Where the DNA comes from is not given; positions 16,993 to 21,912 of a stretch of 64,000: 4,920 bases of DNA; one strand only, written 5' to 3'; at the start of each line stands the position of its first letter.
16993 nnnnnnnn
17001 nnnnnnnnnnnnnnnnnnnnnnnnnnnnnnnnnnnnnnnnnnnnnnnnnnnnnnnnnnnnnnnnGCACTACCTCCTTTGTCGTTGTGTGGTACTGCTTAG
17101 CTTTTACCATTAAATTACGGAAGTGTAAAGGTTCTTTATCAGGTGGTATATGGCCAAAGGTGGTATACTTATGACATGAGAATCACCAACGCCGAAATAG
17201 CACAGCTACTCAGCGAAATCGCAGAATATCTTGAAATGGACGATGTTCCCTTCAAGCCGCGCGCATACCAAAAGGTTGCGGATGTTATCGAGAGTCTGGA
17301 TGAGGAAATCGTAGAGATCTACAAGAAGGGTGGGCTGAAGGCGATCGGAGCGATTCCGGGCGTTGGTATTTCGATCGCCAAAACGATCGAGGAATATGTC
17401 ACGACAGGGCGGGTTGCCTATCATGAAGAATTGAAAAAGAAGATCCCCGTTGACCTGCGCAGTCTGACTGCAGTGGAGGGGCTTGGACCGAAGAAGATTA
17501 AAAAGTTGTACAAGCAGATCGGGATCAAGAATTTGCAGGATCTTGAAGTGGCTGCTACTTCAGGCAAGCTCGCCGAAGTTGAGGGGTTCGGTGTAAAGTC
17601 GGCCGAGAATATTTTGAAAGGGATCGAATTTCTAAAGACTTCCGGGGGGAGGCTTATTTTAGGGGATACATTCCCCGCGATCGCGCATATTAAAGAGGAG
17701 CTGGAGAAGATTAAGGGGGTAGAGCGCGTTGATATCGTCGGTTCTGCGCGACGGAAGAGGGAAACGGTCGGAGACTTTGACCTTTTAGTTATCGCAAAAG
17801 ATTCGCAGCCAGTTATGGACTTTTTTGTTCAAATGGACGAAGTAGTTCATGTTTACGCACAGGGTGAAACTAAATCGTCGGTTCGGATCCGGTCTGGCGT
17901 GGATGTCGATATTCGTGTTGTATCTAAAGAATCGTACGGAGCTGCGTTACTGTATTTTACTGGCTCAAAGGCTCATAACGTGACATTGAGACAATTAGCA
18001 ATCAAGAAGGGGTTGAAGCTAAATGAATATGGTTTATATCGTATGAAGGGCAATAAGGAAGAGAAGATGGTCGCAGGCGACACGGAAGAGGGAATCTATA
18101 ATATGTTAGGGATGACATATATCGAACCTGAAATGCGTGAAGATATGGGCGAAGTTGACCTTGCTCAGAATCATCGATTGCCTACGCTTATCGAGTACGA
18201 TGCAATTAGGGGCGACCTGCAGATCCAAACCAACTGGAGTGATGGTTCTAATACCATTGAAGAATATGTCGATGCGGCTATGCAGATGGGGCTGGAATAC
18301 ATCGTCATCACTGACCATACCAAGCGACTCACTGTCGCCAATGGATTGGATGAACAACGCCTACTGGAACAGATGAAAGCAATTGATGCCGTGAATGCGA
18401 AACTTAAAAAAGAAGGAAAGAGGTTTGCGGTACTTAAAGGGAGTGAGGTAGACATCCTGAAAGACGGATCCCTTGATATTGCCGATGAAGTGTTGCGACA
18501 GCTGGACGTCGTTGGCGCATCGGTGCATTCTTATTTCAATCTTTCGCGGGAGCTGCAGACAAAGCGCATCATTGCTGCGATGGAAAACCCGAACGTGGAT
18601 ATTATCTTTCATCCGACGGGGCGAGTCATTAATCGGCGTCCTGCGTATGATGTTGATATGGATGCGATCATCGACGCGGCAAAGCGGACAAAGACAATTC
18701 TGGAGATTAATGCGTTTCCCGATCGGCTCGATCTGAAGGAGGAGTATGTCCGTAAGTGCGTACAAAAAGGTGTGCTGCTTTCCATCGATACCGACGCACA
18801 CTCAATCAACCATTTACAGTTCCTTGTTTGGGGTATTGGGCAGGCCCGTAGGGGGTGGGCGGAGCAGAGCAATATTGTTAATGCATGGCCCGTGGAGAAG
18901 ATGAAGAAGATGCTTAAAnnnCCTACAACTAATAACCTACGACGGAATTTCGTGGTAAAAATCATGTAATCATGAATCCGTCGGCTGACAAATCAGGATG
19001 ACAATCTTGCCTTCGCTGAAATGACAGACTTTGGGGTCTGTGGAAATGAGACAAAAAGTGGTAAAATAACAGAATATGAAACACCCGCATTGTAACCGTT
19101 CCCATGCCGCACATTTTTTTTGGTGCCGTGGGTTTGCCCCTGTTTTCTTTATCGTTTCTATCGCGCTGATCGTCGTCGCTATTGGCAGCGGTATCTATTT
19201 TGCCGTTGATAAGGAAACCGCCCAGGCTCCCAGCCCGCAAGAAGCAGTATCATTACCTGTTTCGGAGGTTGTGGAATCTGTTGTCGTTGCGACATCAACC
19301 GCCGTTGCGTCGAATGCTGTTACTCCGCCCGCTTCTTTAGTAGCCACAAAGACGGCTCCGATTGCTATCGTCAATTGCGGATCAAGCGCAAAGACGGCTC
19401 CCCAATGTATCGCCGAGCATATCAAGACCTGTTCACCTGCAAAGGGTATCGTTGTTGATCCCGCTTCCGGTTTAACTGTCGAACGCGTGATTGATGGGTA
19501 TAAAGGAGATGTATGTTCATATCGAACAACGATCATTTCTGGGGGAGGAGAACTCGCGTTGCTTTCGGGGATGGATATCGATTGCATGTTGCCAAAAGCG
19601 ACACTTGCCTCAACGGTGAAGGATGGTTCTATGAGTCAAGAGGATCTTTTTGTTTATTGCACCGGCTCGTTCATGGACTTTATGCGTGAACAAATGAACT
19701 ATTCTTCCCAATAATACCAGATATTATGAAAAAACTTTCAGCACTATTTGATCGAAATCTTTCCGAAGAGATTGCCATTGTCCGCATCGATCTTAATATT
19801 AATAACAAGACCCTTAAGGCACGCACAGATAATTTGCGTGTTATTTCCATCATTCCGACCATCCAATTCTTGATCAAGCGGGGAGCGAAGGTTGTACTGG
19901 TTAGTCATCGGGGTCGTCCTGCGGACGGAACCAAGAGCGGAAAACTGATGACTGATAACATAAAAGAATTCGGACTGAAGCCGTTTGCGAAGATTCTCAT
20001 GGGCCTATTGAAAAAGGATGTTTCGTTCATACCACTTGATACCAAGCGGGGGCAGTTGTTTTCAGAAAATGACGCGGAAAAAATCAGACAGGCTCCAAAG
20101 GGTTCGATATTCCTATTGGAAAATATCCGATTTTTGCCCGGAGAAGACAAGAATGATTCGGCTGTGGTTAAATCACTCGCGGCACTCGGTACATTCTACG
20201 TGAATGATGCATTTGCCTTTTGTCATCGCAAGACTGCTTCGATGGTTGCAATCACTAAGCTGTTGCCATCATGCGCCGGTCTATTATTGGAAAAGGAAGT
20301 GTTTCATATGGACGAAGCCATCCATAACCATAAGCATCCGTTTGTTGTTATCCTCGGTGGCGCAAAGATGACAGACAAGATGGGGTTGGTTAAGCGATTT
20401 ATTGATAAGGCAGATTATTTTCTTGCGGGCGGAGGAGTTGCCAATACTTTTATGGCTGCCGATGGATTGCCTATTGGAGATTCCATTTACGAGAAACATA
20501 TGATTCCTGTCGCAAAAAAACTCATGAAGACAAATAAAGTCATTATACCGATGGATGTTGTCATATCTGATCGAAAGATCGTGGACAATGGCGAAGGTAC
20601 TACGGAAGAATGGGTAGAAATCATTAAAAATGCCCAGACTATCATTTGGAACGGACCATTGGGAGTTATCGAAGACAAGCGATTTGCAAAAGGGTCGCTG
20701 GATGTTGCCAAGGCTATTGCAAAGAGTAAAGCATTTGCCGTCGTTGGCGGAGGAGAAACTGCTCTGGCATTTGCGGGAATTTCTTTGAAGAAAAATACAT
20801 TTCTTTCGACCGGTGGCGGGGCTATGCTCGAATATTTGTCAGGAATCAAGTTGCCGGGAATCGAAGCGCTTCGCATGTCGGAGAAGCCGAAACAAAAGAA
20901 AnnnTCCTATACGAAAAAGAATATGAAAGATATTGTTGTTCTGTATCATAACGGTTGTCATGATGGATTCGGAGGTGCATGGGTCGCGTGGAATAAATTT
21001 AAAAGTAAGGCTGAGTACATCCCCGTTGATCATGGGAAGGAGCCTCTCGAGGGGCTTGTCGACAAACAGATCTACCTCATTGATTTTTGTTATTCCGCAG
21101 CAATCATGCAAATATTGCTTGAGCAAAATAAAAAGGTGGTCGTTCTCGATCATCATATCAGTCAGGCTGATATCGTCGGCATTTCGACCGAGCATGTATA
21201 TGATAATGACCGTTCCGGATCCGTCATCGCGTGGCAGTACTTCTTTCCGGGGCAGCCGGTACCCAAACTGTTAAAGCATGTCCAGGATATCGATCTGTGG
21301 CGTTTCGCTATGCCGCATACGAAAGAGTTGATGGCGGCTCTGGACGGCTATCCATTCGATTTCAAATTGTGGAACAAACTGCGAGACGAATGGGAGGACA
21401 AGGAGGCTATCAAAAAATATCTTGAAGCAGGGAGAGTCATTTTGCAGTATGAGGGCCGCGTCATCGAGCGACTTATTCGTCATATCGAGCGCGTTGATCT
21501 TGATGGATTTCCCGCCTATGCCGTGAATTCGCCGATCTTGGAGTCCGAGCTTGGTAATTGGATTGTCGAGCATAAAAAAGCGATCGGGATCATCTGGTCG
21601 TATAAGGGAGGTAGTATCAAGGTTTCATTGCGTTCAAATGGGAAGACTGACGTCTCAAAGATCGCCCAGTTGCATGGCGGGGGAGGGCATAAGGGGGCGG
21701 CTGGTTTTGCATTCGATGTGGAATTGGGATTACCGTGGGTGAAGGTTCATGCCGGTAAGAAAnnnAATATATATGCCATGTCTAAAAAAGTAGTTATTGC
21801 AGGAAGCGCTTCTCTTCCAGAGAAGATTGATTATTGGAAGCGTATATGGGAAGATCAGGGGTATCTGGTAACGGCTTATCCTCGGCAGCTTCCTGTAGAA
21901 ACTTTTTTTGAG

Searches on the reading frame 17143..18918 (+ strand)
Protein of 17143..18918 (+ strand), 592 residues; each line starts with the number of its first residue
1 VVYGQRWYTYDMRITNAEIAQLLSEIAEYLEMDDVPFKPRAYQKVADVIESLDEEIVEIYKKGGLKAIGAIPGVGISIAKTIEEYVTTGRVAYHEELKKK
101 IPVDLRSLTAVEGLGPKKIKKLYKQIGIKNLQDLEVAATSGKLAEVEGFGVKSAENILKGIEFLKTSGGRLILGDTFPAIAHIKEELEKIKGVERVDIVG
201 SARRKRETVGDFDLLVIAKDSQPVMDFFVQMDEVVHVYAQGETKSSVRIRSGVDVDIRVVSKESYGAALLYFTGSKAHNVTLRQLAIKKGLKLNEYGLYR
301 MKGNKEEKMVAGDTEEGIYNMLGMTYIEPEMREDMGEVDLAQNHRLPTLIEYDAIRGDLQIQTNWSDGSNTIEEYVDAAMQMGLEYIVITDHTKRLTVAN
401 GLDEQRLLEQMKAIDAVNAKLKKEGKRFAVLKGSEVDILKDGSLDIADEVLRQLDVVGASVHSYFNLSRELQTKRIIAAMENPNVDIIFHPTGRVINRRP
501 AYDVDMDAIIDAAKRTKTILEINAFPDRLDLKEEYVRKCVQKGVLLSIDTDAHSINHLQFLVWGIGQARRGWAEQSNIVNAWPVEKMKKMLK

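Call 59: search_protein_families(library=pfam, proteins=[window:17143-18918:+], max_evalue=0.001)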
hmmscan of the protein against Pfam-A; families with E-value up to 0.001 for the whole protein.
window:17143-18918:+ (592 aa): 6 families
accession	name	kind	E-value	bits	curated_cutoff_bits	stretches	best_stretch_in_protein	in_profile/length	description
PF14791.11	DNA_pol_B_thumb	-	2.1e-25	88.8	25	1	268-333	1-63/63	DNA polymerase beta thumb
PF14716.13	HHH_8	-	2.3e-15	57.2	30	1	15-90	2-72/73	Helix-hairpin-helix domain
PF14520.12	HHH_5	-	5.6e-10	40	27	1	106-160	2-54/57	Helix-hairpin-helix domain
PF02811.25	PHP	-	7.9e-08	33.2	26.4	1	358-463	1-94/164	PHP domain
PF14792.12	DNA_pol_B_palm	-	0.00025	21.7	25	1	181-223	12-54/113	DNA polymerase beta palm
PF12836.13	HHH_3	-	0.00058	20.3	27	0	70-100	18-49/65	Helix-hairpin-helix motif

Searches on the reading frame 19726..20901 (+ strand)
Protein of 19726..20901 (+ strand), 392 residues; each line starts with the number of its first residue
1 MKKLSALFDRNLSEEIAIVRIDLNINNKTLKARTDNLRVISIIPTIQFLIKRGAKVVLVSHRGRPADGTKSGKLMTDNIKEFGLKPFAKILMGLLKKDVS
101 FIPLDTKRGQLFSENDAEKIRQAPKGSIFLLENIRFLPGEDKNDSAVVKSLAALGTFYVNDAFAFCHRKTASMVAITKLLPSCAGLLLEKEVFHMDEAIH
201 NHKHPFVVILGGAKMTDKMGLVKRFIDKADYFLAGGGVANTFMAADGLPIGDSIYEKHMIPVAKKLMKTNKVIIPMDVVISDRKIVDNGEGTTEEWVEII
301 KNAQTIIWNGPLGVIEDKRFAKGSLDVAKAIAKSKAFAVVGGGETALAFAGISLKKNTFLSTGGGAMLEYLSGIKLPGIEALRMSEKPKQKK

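Call 60: search_protein_families(library=pfam, proteins=[window:19726-20901:+], max_evalue=0.001)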
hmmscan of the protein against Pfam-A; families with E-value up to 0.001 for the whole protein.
window:19726-20901:+ (392 aa): 1 family
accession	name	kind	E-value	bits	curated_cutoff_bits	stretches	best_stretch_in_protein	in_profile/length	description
PF00162.24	PGK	-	1.8e-102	343.6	27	1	9-373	3-378/379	Phosphoglycerate kinase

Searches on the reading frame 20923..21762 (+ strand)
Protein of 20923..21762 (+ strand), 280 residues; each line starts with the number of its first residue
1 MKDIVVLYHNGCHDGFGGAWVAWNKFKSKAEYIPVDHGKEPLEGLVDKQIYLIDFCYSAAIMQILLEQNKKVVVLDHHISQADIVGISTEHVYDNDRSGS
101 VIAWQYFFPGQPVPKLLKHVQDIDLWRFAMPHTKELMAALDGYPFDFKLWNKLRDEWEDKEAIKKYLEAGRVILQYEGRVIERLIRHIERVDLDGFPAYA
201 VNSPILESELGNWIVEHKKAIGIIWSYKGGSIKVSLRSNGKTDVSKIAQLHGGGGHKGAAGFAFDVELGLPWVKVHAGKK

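Call 60: search_protein_families(library=pfam, proteins=[window:20923-21762:+], max_evalue=0.001)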
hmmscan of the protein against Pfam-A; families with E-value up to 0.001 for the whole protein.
window:20923-21762:+ (280 aa): 1 family
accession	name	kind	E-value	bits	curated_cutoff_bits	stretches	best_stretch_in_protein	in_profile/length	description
PF02272.25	DHHA1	-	7e-08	33.3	25.9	1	217-264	30-83/102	DHHA1 domain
